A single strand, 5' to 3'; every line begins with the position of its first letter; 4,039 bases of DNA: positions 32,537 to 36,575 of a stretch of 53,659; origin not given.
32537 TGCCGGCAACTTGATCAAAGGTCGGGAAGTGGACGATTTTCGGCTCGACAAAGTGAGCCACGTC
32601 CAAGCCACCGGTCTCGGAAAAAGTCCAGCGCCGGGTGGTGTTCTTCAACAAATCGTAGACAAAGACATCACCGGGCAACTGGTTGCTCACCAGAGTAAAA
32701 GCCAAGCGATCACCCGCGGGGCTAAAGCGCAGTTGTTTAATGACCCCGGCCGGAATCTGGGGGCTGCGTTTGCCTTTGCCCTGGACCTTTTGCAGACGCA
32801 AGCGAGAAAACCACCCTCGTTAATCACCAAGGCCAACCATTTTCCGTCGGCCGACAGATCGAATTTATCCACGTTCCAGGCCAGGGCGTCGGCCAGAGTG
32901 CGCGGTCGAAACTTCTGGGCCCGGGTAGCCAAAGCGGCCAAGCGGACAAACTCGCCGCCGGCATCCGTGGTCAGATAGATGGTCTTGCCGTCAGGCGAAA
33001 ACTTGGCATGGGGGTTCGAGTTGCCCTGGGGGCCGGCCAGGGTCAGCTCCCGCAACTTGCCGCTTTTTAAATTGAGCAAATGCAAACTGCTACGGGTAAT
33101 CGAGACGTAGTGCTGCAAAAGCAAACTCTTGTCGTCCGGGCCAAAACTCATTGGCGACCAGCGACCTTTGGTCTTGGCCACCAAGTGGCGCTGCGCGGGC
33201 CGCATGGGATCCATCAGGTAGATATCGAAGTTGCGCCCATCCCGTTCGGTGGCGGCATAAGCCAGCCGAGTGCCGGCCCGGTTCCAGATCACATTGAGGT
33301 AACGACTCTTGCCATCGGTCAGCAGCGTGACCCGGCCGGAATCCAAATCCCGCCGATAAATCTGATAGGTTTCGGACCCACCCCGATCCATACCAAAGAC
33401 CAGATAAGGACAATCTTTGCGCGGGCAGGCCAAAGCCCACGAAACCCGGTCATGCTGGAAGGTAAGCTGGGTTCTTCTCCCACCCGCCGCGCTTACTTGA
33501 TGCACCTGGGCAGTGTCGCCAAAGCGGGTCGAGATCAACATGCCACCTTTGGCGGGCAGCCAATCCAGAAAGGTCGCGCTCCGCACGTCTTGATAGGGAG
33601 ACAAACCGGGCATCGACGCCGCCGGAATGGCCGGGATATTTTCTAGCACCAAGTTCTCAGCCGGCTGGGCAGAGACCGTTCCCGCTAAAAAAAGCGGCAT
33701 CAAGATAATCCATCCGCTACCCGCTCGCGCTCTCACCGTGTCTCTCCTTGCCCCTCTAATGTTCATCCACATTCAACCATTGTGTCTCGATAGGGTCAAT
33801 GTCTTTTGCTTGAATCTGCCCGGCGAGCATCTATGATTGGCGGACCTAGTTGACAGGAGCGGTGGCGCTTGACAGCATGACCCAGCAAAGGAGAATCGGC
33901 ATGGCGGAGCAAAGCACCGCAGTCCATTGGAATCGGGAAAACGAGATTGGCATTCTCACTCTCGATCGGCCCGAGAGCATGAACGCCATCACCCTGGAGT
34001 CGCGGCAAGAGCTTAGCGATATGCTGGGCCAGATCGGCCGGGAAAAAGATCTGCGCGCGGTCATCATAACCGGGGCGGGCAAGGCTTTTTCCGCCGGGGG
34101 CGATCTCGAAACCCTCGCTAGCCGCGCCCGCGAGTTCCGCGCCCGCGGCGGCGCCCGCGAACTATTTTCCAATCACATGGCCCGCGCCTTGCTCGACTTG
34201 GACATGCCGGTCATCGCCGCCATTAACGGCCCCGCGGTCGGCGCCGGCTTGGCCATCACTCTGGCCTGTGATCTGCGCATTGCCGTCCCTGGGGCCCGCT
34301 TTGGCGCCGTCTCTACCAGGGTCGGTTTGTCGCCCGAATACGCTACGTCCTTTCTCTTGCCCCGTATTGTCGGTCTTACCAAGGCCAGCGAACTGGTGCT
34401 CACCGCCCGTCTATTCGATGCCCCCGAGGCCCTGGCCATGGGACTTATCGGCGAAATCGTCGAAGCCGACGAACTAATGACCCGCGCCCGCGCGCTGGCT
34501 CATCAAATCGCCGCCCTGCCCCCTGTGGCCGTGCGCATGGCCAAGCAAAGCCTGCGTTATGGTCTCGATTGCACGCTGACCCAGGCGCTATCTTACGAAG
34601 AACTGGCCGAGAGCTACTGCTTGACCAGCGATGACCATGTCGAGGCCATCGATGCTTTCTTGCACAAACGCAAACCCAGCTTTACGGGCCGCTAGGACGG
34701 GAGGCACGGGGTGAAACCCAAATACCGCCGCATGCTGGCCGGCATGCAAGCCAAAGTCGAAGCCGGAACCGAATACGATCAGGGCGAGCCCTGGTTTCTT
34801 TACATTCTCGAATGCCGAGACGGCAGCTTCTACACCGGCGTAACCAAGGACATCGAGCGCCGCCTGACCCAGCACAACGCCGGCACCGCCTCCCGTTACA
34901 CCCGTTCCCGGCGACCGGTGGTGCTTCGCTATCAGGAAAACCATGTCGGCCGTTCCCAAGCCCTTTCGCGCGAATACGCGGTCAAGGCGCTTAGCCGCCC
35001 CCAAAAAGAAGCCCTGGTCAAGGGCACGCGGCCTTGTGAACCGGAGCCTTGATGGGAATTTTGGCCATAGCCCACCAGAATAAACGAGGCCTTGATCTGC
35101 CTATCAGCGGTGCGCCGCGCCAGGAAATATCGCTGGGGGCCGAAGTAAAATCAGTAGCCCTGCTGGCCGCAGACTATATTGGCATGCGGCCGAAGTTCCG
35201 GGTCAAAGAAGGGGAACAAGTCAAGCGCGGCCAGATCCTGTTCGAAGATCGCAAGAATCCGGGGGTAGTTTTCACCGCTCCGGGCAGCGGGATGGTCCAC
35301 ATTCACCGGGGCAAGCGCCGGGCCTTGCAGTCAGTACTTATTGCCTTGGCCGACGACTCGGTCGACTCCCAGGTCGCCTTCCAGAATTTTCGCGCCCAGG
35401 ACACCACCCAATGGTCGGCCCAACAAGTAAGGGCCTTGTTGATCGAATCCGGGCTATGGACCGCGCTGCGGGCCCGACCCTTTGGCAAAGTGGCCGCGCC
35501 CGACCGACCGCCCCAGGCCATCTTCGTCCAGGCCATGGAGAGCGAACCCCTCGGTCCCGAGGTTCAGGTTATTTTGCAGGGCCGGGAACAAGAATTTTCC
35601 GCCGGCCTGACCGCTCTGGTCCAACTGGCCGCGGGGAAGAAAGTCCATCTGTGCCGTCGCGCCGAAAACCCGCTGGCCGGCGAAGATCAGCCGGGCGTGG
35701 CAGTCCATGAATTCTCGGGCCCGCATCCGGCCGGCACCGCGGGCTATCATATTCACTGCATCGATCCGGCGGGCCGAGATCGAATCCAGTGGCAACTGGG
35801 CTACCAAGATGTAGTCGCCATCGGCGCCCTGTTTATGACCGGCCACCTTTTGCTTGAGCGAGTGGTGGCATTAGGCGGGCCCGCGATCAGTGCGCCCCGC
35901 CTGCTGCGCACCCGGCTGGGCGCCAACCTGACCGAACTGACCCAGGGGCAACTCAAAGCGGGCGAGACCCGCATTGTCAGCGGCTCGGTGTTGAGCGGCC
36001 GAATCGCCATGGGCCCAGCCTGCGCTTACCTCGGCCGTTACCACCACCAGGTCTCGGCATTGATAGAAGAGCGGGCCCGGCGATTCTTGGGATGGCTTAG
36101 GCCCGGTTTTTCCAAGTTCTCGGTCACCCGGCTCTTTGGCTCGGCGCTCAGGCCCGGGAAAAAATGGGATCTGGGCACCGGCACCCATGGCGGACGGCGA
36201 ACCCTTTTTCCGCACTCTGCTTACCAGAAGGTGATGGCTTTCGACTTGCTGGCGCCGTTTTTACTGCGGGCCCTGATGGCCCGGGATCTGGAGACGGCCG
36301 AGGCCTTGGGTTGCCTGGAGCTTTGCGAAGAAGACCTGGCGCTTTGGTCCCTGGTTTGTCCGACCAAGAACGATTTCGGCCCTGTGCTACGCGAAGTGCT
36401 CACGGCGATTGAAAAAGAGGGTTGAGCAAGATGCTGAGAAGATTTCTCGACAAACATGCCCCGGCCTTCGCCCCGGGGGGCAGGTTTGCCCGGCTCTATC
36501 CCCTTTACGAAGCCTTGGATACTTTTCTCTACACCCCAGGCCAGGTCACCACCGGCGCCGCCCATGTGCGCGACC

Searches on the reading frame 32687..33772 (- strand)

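Call 74: search_protein_families(library=pfam, proteins=[window:32687-33772:-], max_evalue=0.0001)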
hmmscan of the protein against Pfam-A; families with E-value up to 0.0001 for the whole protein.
window:32687-33772:- (361 aa): 0 families

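Call 97: search_protein_families(library=ncbifam, proteins=[window:32687-33772:-], max_evalue=0.001)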
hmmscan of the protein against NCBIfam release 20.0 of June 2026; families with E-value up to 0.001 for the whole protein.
window:32687-33772:- (361 aa): 2 families
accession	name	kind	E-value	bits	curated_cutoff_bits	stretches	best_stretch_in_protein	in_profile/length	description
TIGR02800.1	propeller_TolB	equivalog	4.9e-13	48.8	343.15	1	78-218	249-381/418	Tol-Pal system beta propeller repeat protein TolB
NF053518.1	DipepPtdsDpp5Prph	equivalog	3.6e-08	32.4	900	0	221-316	220-315/655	dipeptidyl-peptidase Dpp5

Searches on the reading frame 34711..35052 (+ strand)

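Call 29: search_protein_families(library=pfam, proteins=[window:34711-35052:+], max_evalue=0.001)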
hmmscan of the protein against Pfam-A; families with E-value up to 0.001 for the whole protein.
window:34711-35052:+ (113 aa): 1 family
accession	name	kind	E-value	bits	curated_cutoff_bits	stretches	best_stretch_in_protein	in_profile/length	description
PF01541.30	GIY-YIG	-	2.6e-17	63.3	22.6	1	28-99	2-76/78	GIY-YIG catalytic domain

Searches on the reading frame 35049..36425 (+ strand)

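Call 29: search_protein_families(library=pfam, proteins=[window:35049-36425:+], max_evalue=0.001)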
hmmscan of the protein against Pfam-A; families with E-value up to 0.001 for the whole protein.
window:35049-36425:+ (458 aa): 3 families
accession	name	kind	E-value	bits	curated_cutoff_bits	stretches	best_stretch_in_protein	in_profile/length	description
PF24836.1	NQRA_2nd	-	7.8e-51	172.5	25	1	123-267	2-145/145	NqrA second alpha/beta domain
PF05896.17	NQRA_N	-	6.5e-31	106.8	25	1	12-100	4-93/94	NqrA N-terminal barrel-sandwich hybrid domain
PF11973.14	NQRA_SLBB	-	6.6e-20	71.8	27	1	272-320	1-49/51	NQRA C-terminal domain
